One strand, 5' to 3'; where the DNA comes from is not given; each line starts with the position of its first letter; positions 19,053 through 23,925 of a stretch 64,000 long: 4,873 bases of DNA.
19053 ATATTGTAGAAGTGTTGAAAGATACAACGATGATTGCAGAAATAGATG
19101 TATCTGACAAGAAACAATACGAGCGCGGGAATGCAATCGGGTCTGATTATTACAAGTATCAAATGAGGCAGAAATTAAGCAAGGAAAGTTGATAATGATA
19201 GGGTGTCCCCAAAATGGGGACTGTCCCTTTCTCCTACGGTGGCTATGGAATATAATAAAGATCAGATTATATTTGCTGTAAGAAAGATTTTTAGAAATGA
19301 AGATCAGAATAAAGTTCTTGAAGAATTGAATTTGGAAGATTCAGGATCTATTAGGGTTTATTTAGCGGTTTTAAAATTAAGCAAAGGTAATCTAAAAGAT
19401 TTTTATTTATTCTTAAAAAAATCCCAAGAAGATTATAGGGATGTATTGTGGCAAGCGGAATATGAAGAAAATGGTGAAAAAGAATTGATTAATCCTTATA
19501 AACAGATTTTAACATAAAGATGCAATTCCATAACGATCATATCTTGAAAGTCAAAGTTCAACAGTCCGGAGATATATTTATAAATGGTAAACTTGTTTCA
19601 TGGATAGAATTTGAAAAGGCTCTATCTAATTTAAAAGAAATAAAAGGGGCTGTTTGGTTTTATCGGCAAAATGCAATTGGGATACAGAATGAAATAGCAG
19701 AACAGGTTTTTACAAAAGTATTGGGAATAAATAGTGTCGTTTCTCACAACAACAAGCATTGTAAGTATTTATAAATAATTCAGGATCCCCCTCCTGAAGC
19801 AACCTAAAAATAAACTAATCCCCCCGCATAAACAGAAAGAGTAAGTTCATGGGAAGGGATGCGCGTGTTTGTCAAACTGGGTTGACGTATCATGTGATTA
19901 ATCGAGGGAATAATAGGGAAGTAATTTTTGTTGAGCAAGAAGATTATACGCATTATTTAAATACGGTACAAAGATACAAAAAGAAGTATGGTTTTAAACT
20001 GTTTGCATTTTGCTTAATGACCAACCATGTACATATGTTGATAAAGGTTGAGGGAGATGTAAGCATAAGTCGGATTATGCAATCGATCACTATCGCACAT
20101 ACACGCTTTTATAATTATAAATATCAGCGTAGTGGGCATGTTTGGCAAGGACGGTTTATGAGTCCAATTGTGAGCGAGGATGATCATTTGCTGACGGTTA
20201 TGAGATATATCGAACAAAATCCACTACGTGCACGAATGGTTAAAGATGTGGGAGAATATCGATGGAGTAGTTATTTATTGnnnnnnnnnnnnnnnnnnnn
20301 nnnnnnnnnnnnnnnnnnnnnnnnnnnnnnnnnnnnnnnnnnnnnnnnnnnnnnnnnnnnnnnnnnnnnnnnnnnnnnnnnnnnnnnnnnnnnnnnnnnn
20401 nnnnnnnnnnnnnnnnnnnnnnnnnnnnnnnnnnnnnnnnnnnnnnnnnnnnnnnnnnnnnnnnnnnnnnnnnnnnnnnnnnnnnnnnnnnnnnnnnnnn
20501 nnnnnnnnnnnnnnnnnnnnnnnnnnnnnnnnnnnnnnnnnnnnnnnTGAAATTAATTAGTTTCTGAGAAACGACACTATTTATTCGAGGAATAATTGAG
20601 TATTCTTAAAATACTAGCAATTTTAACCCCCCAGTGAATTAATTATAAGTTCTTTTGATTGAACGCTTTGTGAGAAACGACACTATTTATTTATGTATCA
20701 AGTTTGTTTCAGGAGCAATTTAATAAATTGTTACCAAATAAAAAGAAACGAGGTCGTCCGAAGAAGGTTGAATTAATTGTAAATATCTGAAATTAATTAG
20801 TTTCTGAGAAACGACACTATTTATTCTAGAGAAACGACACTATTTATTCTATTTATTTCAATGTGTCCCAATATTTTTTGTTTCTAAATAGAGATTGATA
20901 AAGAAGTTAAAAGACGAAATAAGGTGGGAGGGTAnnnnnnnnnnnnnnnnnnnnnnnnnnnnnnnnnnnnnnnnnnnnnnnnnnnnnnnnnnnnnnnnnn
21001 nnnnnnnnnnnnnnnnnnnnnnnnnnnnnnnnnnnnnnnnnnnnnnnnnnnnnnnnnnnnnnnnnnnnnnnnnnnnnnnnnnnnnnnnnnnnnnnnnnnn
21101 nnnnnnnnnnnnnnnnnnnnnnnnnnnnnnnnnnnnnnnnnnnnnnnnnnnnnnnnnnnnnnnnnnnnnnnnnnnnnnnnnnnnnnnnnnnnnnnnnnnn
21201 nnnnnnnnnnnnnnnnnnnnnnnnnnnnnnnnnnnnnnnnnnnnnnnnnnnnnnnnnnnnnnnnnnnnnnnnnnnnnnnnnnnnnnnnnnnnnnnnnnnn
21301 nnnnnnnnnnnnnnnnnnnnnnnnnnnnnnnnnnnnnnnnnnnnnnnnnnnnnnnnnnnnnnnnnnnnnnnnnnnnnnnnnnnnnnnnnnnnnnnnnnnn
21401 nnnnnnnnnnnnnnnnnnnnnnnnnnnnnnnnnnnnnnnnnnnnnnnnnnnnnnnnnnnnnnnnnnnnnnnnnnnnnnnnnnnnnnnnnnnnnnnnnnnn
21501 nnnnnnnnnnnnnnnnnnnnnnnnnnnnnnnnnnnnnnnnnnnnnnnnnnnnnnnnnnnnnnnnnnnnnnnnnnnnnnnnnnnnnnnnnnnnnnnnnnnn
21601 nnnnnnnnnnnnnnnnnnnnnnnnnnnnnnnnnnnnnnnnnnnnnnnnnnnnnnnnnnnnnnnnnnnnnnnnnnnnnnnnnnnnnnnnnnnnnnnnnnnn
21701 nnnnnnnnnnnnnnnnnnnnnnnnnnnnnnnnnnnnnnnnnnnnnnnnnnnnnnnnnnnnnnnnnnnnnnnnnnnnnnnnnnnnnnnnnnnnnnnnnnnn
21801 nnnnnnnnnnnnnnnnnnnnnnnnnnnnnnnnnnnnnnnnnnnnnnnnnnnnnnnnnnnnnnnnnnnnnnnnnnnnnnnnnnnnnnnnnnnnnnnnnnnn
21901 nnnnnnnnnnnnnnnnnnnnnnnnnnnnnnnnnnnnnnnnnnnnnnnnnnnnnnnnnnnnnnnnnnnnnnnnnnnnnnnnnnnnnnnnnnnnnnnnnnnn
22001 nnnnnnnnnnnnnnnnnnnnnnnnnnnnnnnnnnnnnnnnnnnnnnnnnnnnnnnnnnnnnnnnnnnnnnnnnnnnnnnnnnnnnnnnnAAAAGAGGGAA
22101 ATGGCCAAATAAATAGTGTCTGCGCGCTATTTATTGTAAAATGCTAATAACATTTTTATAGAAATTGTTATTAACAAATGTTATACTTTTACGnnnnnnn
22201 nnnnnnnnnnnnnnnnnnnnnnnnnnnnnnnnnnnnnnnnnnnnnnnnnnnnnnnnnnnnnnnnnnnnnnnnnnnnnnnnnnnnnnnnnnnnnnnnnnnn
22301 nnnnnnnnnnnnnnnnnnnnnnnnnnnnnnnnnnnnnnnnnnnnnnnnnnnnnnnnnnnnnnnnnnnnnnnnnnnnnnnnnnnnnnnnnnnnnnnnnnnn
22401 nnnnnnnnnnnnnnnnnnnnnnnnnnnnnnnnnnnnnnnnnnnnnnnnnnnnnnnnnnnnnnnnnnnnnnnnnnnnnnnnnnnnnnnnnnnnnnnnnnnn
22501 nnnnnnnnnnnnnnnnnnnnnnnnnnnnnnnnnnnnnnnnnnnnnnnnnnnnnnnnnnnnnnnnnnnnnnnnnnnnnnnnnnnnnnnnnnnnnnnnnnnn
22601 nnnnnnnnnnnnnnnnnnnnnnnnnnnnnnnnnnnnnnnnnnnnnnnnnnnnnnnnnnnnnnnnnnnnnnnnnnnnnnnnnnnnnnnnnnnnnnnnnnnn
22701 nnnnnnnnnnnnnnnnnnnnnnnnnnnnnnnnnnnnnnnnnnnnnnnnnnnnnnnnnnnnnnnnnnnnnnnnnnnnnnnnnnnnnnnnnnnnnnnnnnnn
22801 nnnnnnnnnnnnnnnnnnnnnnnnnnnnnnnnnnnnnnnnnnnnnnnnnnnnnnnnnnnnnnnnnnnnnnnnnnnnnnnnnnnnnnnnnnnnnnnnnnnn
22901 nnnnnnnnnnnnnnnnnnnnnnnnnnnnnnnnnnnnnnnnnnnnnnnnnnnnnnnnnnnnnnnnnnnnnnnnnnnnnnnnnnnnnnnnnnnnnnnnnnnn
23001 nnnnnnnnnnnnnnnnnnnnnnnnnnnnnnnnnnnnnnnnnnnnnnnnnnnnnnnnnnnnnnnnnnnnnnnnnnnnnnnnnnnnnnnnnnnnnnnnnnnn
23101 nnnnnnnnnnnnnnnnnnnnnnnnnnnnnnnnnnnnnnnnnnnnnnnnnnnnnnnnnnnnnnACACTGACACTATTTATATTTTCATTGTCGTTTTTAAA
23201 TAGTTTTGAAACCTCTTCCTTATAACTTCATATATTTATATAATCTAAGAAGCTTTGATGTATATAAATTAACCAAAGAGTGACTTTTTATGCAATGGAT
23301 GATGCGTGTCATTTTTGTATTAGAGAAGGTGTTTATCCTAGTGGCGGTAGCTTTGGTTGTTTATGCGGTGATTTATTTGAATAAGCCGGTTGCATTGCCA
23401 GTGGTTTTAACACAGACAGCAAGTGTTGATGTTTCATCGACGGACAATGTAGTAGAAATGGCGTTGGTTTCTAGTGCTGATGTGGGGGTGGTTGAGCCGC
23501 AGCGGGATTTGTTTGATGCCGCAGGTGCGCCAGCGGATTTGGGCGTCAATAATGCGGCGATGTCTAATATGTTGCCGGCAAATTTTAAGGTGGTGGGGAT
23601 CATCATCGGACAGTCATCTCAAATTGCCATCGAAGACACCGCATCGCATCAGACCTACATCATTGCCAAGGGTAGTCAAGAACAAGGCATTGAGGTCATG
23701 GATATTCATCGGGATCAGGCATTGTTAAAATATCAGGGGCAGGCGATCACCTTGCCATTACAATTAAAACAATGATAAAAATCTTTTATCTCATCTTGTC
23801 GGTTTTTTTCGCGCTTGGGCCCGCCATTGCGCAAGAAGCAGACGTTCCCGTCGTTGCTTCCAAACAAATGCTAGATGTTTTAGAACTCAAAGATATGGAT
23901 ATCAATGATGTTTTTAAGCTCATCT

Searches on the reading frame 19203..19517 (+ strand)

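Call 8: search_protein_families(library=pfam, proteins=[window:19203-19517:+], max_evalue=0.01)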
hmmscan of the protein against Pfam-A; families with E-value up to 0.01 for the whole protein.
window:19203-19517:+ (104 aa): 0 families

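Call 11: search_protein_families(library=pfam, proteins=[window:19203-19517:+], max_evalue=10)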
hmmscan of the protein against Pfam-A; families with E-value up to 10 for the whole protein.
window:19203-19517:+ (104 aa): 1 family
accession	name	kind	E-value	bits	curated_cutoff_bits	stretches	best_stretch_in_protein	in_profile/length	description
PF09288.16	UBA_3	-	0.18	12.1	20.4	1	13-42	17-53/55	Fungal ubiquitin-associated domain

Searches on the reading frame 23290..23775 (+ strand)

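Call 8: search_protein_families(library=pfam, proteins=[window:23290-23775:+], max_evalue=0.01)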
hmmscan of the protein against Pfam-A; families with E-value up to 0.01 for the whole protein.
window:23290-23775:+ (161 aa): 0 families

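Call 11: search_protein_families(library=pfam, proteins=[window:23290-23775:+], max_evalue=10)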
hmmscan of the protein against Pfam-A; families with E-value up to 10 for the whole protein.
window:23290-23775:+ (161 aa): 2 families
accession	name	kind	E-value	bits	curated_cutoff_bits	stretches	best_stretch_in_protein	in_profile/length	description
PF16537.11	T2SSB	-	0.12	12.5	28.4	1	131-156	34-59/60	Type II secretion system protein B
PF11356.14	T2SSC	-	0.14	12.4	27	1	33-157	21-141/141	Type II secretion system protein C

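Call 88: search_protein_families(library=ncbifam, proteins=[window:23290-23775:+], max_evalue=0.01)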
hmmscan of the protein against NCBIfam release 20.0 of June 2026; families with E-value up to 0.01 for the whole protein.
window:23290-23775:+ (161 aa): 2 families
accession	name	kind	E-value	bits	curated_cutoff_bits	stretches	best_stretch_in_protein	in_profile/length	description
NF045801.1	efflux_ABUW_0982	equivalog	0.0045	16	675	1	10-41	5-35/392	chloramphenicol efflux transporter CxpE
NF007242.0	PRK09681.1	equivalog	0.0063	15.6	561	0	98-155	126-183/319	type II secretion system protein GspC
